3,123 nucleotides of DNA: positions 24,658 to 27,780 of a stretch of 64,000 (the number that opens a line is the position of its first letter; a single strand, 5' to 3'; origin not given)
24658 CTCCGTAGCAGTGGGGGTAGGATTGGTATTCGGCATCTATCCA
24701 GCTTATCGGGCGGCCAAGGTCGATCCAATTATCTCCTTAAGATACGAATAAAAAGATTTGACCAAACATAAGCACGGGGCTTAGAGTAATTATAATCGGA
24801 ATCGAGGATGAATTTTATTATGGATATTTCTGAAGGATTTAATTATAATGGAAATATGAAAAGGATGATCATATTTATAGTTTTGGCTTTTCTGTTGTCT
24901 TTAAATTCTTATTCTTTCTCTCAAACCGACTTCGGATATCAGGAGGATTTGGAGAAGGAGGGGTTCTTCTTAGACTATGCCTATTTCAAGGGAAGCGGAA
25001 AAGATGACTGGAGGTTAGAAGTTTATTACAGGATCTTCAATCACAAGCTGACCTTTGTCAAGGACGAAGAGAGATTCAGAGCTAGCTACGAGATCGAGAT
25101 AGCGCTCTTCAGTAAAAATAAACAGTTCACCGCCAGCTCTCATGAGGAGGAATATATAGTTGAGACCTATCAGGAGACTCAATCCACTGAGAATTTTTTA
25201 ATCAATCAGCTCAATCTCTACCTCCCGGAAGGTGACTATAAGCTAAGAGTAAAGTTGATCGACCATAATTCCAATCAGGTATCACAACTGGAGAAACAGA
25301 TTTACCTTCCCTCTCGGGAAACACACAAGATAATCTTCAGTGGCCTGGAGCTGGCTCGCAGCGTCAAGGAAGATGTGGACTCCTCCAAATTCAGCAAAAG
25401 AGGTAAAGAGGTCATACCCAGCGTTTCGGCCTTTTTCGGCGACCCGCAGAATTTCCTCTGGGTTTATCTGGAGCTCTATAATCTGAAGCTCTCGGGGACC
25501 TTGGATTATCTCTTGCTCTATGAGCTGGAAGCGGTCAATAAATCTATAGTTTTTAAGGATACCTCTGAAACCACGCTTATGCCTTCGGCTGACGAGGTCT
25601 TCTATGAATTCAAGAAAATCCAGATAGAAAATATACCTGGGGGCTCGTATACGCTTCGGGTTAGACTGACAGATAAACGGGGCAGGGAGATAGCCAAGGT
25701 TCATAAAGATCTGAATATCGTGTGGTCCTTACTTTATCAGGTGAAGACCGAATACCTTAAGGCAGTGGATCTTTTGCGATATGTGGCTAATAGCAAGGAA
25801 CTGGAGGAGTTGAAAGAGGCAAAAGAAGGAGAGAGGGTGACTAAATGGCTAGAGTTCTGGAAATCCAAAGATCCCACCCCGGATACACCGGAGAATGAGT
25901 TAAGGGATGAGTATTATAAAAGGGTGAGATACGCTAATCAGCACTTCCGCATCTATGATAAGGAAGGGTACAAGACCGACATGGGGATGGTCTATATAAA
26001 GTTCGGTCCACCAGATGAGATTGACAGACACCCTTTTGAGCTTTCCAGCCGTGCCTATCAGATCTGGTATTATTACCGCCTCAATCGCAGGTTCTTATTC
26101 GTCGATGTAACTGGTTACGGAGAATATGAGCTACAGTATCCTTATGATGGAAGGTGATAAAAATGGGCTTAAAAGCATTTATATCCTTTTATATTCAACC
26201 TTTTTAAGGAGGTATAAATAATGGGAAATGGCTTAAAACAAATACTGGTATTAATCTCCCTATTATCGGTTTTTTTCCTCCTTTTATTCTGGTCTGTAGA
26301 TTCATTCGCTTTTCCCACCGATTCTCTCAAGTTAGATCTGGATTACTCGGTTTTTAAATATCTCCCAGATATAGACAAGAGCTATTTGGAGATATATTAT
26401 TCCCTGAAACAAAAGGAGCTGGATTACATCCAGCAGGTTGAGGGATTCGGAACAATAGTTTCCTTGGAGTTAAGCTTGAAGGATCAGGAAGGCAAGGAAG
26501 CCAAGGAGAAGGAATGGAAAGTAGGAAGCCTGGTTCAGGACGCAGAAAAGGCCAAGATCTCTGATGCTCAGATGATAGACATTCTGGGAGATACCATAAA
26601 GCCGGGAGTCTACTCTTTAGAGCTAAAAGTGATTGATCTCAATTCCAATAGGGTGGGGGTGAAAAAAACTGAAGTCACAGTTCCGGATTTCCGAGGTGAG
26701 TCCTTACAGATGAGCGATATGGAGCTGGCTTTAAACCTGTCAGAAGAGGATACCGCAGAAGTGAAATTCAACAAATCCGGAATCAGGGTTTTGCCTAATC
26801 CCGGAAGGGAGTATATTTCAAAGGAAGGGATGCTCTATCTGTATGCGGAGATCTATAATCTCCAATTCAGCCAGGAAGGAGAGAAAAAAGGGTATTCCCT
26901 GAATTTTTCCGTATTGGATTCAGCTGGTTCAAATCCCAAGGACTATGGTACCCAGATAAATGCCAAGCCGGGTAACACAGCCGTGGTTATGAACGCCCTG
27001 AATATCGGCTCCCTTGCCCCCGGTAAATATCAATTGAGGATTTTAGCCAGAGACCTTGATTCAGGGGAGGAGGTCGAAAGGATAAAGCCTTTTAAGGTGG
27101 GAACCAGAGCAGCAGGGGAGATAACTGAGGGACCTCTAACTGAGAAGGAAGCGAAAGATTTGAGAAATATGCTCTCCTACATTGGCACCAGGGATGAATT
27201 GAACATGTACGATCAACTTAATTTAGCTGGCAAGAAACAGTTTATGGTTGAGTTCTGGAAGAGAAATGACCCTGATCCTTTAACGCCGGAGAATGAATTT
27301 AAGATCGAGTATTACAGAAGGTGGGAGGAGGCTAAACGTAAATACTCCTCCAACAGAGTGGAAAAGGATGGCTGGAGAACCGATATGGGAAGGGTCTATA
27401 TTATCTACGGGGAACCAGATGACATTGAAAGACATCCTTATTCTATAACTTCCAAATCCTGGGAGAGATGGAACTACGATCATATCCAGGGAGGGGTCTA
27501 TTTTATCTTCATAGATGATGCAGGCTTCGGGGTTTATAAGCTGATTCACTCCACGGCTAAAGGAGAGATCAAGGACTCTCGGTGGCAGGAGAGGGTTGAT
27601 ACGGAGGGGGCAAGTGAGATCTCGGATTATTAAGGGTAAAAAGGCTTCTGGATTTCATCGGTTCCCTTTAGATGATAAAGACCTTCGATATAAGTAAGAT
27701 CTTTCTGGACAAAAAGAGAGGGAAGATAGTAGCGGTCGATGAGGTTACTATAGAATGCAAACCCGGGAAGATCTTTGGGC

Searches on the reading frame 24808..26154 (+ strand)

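Call 10: search_protein_families(library=pfam, proteins=[window:24808-26154:+], max_evalue=0.001)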
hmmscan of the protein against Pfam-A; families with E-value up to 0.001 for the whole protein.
window:24808-26154:+ (449 aa): 2 families
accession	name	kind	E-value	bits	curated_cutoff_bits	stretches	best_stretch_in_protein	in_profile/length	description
PF20094.4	GWxTD_dom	-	1.6e-16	61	26.9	1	316-424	30-128/172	GWxTD domain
PF07495.19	Y_Y_Y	-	8.8e-07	29.2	26.6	0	269-304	28-62/65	Y_Y_Y domain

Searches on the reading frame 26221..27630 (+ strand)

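Call 10: search_protein_families(library=pfam, proteins=[window:26221-27630:+], max_evalue=0.001)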
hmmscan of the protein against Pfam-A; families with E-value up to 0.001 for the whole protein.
window:26221-27630:+ (470 aa): 2 families
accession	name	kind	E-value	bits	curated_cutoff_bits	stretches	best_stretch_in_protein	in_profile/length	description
PF20094.4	GWxTD_dom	-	1.6e-15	57.7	26.9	1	309-430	28-139/172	GWxTD domain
PF07495.19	Y_Y_Y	-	0.00025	21.3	26.6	0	264-293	34-64/65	Y_Y_Y domain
